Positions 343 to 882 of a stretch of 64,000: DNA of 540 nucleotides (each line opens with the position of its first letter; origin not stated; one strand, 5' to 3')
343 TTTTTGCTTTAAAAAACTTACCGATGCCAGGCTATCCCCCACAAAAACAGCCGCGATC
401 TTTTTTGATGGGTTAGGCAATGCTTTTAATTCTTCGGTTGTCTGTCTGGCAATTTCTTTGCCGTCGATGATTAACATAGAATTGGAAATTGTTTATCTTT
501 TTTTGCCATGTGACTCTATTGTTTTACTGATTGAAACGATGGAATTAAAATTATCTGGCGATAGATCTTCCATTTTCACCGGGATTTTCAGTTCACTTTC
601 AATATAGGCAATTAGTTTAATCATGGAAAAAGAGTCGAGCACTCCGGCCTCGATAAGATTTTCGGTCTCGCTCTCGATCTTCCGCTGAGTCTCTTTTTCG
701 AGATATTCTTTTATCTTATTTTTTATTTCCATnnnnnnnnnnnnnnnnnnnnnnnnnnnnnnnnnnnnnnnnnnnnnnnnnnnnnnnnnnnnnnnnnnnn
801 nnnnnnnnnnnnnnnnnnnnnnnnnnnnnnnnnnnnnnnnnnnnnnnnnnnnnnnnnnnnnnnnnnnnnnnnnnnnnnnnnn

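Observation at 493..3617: Carrier-protein-dependent acyl/aminoacyl transfer cassette (adenylating enzyme, ACP, AcpS, tandem GNAT) attached to the glycan locus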

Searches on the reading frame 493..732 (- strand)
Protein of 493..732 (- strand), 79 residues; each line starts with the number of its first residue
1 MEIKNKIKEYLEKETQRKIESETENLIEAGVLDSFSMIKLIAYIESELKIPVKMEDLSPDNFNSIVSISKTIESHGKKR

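Call 3: search_protein_families(library=pfam, proteins=[window:493-732:-], max_evalue=0.01)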
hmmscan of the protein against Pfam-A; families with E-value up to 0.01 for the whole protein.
window:493-732:- (79 aa): 1 family
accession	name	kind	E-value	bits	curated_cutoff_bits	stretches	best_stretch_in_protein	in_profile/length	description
PF00550.31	PP-binding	-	6e-07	30.1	20.8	1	6-70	2-65/67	Phosphopantetheine attachment site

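Call 4: search_protein_families(library=ncbifam, proteins=[window:493-732:-], max_evalue=0.01)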
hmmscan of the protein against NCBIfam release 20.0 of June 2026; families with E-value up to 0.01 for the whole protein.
window:493-732:- (79 aa): 6 families
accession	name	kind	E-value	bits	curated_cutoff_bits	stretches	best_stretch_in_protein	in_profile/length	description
NF003464.0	PRK05087.1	equivalog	1.6e-09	37.7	68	1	1-73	1-75/78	D-alanine--poly(phosphoribitol) ligase subunit DltC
NF052616.1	ACP_for_OlsHI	equivalog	1.5e-07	31.6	130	1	7-74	13-79/83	ornithine lipid biosynthesis acyl carrier protein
NF005798.0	PRK07639.1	equivalog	1.9e-06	28.2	100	1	8-75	15-81/91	petrobactin biosynthesis protein AsbD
NF058660.1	cispen_ACP_AmcB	equivalog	1.9e-06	27.9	80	1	18-74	17-77/80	cispentacin biosynthesis acyl carrier protein AmcB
NF005480.0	PRK07081.1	equivalog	2.6e-05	24.1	72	1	21-74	23-75/83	acyl carrier protein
TIGR01688.1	dltC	equivalog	6.8e-05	22.9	52.35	1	25-68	24-67/73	D-alanine--poly(phosphoribitol) ligase subunit 2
